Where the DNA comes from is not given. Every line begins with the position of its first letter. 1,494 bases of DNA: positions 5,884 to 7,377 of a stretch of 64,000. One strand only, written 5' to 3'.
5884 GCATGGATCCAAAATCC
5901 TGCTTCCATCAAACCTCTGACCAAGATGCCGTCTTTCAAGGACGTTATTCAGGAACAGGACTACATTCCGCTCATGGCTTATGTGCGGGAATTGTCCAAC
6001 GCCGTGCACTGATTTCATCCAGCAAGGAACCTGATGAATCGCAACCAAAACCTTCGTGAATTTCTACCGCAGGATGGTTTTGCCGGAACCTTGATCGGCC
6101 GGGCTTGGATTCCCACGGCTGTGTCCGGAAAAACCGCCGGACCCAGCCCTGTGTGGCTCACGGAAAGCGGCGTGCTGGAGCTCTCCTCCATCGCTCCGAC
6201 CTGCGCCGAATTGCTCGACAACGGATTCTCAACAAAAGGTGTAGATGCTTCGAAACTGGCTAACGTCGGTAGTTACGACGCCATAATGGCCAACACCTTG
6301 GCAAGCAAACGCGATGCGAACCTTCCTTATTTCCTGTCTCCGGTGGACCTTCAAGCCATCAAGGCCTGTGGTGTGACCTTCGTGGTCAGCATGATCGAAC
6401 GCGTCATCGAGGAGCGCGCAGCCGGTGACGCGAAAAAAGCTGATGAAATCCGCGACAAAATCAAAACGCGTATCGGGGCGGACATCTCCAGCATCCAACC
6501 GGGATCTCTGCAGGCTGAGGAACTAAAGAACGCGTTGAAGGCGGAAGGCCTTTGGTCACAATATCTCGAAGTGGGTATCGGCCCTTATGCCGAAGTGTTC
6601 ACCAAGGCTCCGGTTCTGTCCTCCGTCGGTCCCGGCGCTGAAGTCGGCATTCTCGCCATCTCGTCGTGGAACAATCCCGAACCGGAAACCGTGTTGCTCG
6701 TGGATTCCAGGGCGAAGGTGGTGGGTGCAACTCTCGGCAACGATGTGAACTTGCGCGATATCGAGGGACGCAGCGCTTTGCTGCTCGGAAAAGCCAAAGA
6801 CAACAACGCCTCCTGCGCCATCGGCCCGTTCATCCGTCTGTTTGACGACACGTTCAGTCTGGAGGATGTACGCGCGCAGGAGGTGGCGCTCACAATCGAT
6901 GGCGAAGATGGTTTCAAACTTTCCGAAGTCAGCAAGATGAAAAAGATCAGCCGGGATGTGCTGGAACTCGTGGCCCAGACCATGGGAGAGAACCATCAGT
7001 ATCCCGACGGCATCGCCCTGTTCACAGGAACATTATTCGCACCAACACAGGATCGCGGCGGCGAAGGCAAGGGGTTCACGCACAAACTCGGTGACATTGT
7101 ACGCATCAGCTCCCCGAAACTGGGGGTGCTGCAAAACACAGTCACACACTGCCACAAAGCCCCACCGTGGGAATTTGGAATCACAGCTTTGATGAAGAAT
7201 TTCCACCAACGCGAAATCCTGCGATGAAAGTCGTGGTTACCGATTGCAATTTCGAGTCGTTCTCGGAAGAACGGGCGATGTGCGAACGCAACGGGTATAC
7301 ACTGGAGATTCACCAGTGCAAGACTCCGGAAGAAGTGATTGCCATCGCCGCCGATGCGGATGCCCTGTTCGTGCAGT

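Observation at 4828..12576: Triheme cytochrome c + FAH hydrolase + 2-hydroxyacid dehydrogenase + lactonase operon next to T9SS-exported GSDH (PQQ-type) dehydrogenases: a candidate surface-oxidative sugar-acid pathway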

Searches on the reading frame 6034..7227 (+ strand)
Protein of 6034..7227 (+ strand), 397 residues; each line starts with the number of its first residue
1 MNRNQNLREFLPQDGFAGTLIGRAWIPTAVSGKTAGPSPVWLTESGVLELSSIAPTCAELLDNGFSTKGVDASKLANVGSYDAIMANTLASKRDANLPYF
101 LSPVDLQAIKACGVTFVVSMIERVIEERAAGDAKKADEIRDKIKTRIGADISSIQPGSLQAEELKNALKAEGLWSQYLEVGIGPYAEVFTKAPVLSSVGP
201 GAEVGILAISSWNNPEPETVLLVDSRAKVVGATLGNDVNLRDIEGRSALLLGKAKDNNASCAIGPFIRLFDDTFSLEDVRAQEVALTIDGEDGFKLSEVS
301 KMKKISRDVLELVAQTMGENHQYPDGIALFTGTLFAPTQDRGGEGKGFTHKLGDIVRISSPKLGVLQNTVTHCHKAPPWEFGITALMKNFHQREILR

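Call 4: search_protein_families(library=pfam, proteins=[window:6034-7227:+], max_evalue=0.01)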
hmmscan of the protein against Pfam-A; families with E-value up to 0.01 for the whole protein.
window:6034-7227:+ (397 aa): 1 family
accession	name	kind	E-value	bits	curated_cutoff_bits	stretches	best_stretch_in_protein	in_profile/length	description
PF01557.24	FAA_hydrolase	-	4.3e-09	36.8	23.9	1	227-370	82-213/214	Fumarylacetoacetate (FAA) hydrolase C-terminal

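Call 5: search_protein_families(library=ncbifam, proteins=[window:6034-7227:+], max_evalue=0.01)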
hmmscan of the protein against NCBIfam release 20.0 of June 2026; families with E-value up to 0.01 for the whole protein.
window:6034-7227:+ (397 aa): 0 families

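Call 6: search_solved_structures(query=window:6034-7227:+, max_evalue=0.01, show_alignments=1)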
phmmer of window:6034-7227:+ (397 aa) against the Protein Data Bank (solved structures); distinct sequences matched with E-value up to 0.01: 3.
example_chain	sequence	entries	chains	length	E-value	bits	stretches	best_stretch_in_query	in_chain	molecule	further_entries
9kkt_B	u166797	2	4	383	9.8e-127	426.4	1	8-394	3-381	Fumarylacetoacetate hydrolase family protein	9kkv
2q18_X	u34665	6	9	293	1.3e-17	67.3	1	184-355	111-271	2-keto-3-deoxy-D-arabinonate dehydratase | Putative uncharacterized protein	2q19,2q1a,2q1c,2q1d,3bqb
8gsr_A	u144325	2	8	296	0.0018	20.6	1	225-372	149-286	L-2,4-diketo-3-deoxyrhamnonate hydrolase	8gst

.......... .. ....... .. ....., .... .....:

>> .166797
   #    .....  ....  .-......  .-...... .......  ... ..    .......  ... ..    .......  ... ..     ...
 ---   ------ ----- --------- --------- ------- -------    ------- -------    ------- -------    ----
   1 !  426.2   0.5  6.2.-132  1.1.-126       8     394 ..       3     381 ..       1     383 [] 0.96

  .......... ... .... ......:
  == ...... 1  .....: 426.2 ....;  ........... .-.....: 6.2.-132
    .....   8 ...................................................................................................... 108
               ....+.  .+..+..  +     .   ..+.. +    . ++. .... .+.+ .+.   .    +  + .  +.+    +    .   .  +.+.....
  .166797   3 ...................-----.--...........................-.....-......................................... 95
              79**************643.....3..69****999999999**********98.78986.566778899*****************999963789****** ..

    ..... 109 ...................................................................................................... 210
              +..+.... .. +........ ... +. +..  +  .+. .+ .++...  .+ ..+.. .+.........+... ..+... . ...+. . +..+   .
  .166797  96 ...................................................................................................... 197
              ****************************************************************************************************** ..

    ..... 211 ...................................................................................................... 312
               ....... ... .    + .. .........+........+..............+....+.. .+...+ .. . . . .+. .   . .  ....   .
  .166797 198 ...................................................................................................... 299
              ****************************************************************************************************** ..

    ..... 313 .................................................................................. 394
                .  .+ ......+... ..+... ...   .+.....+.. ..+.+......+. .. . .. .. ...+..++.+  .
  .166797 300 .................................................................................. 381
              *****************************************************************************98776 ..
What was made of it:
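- On FAH-superfamily 2-keto-3-deoxy-D-pentonate dehydratase (XylX / D-KdpD / KdaD): No fumarylacetoacetase appears at E <= 0.01 (call 6).
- Tried and rejected: Fumarylacetoacetase of tyrosine catabolism was considered and rejected for the FAH protein (call 6). An L-fucose or L-rhamnose diketo-hydrolase role was considered and rejected (8gsr only 2e-3, call 6).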

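Call 12: find_encoding_contigs(protein=window:6034-7227:+, flank=10000, max_places=6)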
Protein window:6034-7227:+ (397 aa): 20 contigs read that carry it; 6 places shown.
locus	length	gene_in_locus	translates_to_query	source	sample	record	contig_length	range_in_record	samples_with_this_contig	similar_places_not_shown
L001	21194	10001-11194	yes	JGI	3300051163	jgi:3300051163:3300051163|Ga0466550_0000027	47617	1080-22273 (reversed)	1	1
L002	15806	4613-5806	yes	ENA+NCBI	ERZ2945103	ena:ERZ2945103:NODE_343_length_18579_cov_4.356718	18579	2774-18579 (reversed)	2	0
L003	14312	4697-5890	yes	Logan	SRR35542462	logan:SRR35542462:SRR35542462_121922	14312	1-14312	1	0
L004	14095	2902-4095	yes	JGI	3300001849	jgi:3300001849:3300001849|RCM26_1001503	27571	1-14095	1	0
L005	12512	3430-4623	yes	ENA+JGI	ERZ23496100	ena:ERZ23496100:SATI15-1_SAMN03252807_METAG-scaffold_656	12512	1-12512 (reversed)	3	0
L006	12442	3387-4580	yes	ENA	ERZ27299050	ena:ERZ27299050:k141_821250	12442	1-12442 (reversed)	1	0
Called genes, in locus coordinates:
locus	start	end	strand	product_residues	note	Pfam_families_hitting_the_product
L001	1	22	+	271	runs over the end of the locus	PF04511:DER1 (weak), PF01694:Rhomboid, PF20216:DUF6576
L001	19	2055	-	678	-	PF07995:GSDH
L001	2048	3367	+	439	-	PF01103:Omp85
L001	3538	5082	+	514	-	PF02310:B12-binding, PF04055:Radical_SAM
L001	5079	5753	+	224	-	PF00551:Formyl_trans_N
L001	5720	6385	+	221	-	PF01351:RNase_HII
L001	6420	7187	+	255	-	PF00149:Metallophos, PF12850:Metallophos_2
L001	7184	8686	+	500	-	PF01943:Polysacc_synt, PF13440:Polysacc_synt_3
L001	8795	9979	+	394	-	PF00034:Cytochrom_C (faint), PF13442:Cytochrome_CBB3 (weak)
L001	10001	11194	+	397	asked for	PF01557:FAA_hydrolase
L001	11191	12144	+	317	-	PF00389:2-Hacid_dh, PF02826:2-Hacid_dh_C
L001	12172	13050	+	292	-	PF08450:SGL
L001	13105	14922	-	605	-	PF07995:GSDH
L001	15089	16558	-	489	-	PF07995:GSDH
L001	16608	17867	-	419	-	PF00278:Orn_DAP_Arg_deC, PF02784:Orn_Arg_deC_N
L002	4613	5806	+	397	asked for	PF01557:FAA_hydrolase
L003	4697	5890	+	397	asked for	PF01557:FAA_hydrolase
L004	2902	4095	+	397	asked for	PF01557:FAA_hydrolase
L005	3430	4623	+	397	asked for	PF01557:FAA_hydrolase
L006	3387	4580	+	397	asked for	PF01557:FAA_hydrolase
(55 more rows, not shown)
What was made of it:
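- The FAH protein sequence is identical on 20 contigs from different samples (call 12).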

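Call 13: find_homologous_proteins(query=window:6034-7227:+, max_evalue=1e-20)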
Query window:6034-7227:+ (397 aa): 8000 proteins with E <= 1e-20 among 8000 candidates; the best 120 are listed.
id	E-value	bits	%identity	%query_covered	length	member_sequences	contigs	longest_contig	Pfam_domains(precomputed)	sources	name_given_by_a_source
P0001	3.1e-208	710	79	100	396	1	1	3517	PF01557.24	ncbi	-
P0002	7.5e-206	702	79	100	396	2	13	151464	PF01557.24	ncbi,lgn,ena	-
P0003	9.7e-205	698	77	100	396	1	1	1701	PF01557.24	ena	-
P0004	2.7e-203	693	77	100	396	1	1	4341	PF01557.24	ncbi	-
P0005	3.8e-202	690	77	100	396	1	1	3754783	PF01557.24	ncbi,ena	-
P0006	2.7e-200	683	76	99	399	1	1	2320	PF01557.24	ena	-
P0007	2.2e-199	680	78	98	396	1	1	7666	PF01557.24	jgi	-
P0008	3.0e-198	677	74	100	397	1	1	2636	PF01557.24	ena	-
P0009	5.6e-196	669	74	100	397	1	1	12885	PF01557.24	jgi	jgi:fumarylacetoacetate (FAA) hydrolase family protein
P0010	4.0e-195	666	76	98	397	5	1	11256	PF01557.24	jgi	jgi:fumarylacetoacetate (FAA) hydrolase family protein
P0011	1.0e-194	665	74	100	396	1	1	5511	PF01557.24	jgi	jgi:fumarylacetoacetate (FAA) hydrolase family protein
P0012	2.2e-194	664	74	100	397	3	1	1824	PF01557.24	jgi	jgi:fumarylacetoacetate (FAA) hydrolase family protein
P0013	3.1e-194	663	75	100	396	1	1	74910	PF01557.24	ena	-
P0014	1.4e-192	658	75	97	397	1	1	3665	PF01557.24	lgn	-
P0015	1.1e-191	655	76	97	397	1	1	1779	PF01557.24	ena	-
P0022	1.2e-188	645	74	100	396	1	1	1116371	PF01557.24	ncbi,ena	-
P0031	6.7e-186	636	72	99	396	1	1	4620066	PF01557.24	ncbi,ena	-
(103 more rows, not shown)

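Call 19: find_encoding_contigs(protein=P0005, flank=10000, max_places=1)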
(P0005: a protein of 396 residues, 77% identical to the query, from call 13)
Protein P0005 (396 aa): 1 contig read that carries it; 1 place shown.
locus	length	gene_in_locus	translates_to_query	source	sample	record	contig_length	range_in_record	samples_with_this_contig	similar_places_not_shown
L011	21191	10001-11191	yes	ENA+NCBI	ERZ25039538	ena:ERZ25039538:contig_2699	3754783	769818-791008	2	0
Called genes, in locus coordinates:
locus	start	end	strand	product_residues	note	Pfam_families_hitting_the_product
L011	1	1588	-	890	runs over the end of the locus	PF07549:Sec_GG (weak), PF21760:SecD_1st, PF22599:SecDF_P1_head, PF00873:ACR_tran (weak), PF02355:SecD_SecF_C, PF03176:MMPL (weak), PF07549:Sec_GG, PF02355:SecD_SecF_C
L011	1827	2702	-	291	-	PF20308:TPR-S (faint), PF14559:TPR_19 (faint), PF07719:TPR_2 (faint), PF13428:TPR_14 (faint), PF13431:TPR_17 (faint), PF13181:TPR_8 (faint), PF13414:TPR_11 (faint), PF13432:TPR_16 (faint), +2 more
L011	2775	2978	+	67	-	PF09360:zf-CDGSH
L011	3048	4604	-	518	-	PF00083:Sugar_tr, PF05977:MFS_3, PF07690:MFS_1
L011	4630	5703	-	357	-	PF25917:BSH_RND, PF25919:BSH_CusB (weak), PF25876:HH_MFP_RND (faint), PF25954:Beta-barrel_RND_2, PF25963:Beta-barrel_AAEA, PF25990:Beta-barrel_YknX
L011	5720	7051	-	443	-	PF02321:OEP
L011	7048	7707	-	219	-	PF00440:TetR_N, PF16859:TetR_C_11 (weak)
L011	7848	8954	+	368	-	PF01264:Chorismate_synt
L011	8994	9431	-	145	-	PF00903:Glyoxalase, PF22677:Ble-like_N (weak)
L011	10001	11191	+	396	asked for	PF01557:FAA_hydrolase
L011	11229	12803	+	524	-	PF00171:Aldedh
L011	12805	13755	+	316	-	PF00389:2-Hacid_dh, PF02826:2-Hacid_dh_C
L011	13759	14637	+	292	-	PF08450:SGL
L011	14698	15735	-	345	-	PF12895:ANAPC3 (faint), PF07719:TPR_2 (faint), PF13181:TPR_8 (faint), PF13414:TPR_11 (faint), PF13424:TPR_12 (faint), PF13428:TPR_14 (faint), PF13432:TPR_16 (weak), PF00515:TPR_1 (weak), +4 more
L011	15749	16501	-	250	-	PF03544:TonB_C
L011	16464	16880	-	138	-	PF02472:ExbD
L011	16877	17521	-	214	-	PF01618:MotA_ExbB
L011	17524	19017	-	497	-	PF01618:MotA_ExbB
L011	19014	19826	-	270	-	PF11932:DUF3450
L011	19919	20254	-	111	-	PF16697:Yop-YscD_cpl, PF00498:FHA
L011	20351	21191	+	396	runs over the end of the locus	PF00072:Response_reg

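Call 20: find_encoding_contigs(protein=P0031, flank=10000, max_places=1)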
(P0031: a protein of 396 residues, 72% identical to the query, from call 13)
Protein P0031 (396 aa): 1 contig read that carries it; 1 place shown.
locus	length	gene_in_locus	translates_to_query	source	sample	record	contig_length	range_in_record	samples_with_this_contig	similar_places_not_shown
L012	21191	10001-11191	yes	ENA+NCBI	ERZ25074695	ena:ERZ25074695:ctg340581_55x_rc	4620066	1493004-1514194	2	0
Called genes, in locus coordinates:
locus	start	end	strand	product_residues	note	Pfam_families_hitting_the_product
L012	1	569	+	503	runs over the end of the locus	PF21105:DyP_N, PF20628:Dyp_perox_C (faint)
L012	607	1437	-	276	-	-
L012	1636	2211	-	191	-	PF00440:TetR_N, PF16925:TetR_C_13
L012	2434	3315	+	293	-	-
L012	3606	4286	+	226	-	PF01346:FKBP_N, PF00254:FKBP_C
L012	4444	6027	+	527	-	PF00083:Sugar_tr, PF07690:MFS_1, PF00083:Sugar_tr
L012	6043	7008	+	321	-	PF01408:GFO_IDH_MocA, PF22725:GFO_IDH_MocA_C3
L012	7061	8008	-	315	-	PF00389:2-Hacid_dh, PF02826:2-Hacid_dh_C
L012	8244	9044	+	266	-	PF00106:adh_short, PF08659:KR, PF13561:adh_short_C2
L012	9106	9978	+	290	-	PF08450:SGL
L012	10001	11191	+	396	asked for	PF01557:FAA_hydrolase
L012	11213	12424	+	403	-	PF22807:TrAA12 (weak), PF07995:GSDH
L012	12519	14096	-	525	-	PF00171:Aldedh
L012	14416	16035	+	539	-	PF04616:Glyco_hydro_43, PF17851:GH43_C2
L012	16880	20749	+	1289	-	-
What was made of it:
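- L012 shows a GSDH inside a pentose cluster (call 20).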

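Call 21: find_encoding_contigs(protein=P0022, flank=10000, max_places=1)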
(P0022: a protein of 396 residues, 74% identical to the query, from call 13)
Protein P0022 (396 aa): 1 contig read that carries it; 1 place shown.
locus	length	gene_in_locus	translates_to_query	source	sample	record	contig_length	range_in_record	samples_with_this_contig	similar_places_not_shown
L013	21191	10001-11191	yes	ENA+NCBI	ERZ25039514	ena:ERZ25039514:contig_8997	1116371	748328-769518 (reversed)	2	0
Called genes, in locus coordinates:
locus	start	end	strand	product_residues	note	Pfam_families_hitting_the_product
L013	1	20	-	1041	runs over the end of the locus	-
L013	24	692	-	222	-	-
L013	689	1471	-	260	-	PF20539:DUF6754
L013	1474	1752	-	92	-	-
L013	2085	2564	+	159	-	PF00160:Pro_isomerase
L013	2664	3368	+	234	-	PF01553:Acyltransferase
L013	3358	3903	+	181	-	PF08123:DOT1 (weak)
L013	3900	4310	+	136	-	PF07617:DUF1579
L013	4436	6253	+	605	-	PF00664:ABC_membrane, PF00005:ABC_tran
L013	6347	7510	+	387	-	PF02746:MR_MLE_N, PF13378:MR_MLE_C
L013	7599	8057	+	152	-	-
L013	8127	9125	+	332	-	-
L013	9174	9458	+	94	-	PF00106:adh_short, PF13561:adh_short_C2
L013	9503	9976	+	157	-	PF00106:adh_short, PF13561:adh_short_C2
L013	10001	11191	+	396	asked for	PF01557:FAA_hydrolase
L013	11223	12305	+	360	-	PF04616:Glyco_hydro_43, PF16396:DUF5005 (faint)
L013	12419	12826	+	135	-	PF17851:GH43_C2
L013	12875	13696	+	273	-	PF01370:Epimerase, PF02719:Polysacc_synt_2 (weak), PF01073:3Beta_HSD, PF13460:NAD_binding_10, PF16363:GDP_Man_Dehyd, PF07993:NAD_binding_4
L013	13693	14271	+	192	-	PF18306:LDcluster4, PF03641:Lysine_decarbox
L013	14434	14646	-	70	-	PF00313:CSD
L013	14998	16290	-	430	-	PF13546:DDE_5 (weak), PF04693:DDE_Tnp_2 (weak), PF01609:DDE_Tnp_1, PF13701:DDE_Tnp_1_4 (faint)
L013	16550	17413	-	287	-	PF02585:PIG-L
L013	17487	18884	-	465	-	-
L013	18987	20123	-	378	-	PF12802:MarR_2, PF13412:HTH_24, PF00480:ROK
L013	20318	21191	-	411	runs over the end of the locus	-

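Call 27: find_related_loci(query=A1, collection=genome_contigs, flank=10000)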
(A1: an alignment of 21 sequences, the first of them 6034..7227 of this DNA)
Query A1 (397 aa) in genome_contigs; peptide patterns used: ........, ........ (x = any residue, [..] = any of these).
600 stretches matched a pattern (row limit reached: there are more); 595 encode a relative of the query (tblastn E <= 1e-3); the best 80 are kept; 80 distinct loci.
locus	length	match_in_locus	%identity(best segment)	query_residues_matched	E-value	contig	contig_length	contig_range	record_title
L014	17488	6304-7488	66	2-396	0e+0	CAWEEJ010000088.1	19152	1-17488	MAG: uncultured Chloroflexia bacterium isolate MFD03804.bin.2.17 genome assembly, contig: contig_87487, whole genome sho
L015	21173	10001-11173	63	3-396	4e-164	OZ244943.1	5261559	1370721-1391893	MAG: Reichenbachiella sp. isolate a3e05d79-69d8-4949-a7ba-618a7e226566 genome assembly, chromosome: 1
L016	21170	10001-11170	61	2-396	1e-161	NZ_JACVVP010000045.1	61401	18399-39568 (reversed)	Flammeovirga sp. EKP202 NODE_45_length_61401_cov_141.590911, whole genome shotgun sequence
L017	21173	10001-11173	59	6-396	5e-150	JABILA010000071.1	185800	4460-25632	MAG: Alphaproteobacteria bacterium isolate SI054_bin61 k141_425717, whole genome shotgun sequence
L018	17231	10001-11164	56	9-396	2e-145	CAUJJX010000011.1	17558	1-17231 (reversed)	MAG: Pseudomonadota bacterium isolate KLAP10 genome assembly, contig: KLAP10_713551, whole genome shotgun sequence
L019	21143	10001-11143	60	11-396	2e-145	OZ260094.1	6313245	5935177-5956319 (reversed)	MAG: Pseudomonadaceae bacterium isolate CRY1-mx-bin01 genome assembly, chromosome: 1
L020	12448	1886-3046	57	6-396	3e-145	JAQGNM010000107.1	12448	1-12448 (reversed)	MAG: Massilia sp. isolate RYN_587 scaffold_1967125, whole genome shotgun sequence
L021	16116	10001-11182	57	1-397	1e-144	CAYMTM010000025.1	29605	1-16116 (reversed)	MAG TPA_asm: uncultured Rhodospirillaceae bacterium isolate binchicken_co274_48 genome assembly, contig: NODE_4018_lengt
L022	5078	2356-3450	59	9-396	6e-146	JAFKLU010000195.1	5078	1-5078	MAG: Sphingomonadales bacterium isolate SCN18_30_10_14_R1_B_66_9 SCN18_30_10_14_R1_B_scaffold_5653, whole genome shotgun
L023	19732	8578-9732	59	8-397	3e-144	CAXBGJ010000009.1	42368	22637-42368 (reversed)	MAG TPA_asm: uncultured Marinomonas sp. isolate ERR2762170_metabat2_28 genome assembly, contig: ERZ3421932.199, whole ge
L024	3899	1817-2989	58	1-396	2e-148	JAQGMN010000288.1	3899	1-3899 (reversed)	MAG: Polaromonas sp. isolate RYN_562 scaffold_2027774, whole genome shotgun sequence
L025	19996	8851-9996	59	10-396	6e-144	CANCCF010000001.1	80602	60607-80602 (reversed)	MAG: Comamonadaceae bacterium isolate JR-MC-E-240519-38 genome assembly, contig: JR-MC-E-240519-C97, whole genome shotgu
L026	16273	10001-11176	57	1-397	1e-143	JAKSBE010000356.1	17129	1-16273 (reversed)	MAG: Kiloniellales bacterium isolate MAG.149 k141_4219083, whole genome shotgun sequence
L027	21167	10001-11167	56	1-396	9e-144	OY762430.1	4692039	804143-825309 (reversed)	MAG: Geopsychrobacteraceae bacterium isolate 31ebb314-3b6f-4c34-9fd3-1c731cc0fcc3 genome assembly, chromosome: 1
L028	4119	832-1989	58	9-396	7e-147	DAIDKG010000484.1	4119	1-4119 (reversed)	MAG TPA_asm: Bordetella sp. isolate clean401 k141_929579, whole genome shotgun sequence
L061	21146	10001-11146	55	11-396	2e-138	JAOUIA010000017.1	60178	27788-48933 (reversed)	MAG: Betaproteobacteria bacterium isolate 4_1_Oct_SF_Bin16 4_1_Oct_SF_Bin16_scaffold_107_c1, whole genome shotgun sequen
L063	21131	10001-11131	58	6-396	9e-139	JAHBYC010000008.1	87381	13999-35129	MAG: Caulobacter sp. isolate ACE_PRO14 PRO14_8, whole genome shotgun sequence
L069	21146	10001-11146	57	11-397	2e-137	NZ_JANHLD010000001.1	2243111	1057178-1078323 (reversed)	Pseudomonas putida strain 31753 31753_v2_1, whole genome shotgun sequence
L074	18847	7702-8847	56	11-396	9e-137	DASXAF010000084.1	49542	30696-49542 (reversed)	MAG TPA_asm: Casimicrobiaceae bacterium isolate SMAG_U3758 k141_508181, whole genome shotgun sequence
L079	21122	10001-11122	57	18-396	3e-136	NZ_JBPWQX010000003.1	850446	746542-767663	Rhizobium sp. F40D2 tig00000003, whole genome shotgun sequence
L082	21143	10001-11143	57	11-396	3e-136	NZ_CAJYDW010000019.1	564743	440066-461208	MAG: uncultured Pseudomonas sp. isolate S3C122_SP339, whole genome shotgun sequence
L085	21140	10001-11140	54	11-396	7e-136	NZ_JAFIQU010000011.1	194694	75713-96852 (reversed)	Arenibaculum pallidiluteum strain SYSU D00532 NODE_11_length_194694_cov_18.230883, whole genome shotgun sequence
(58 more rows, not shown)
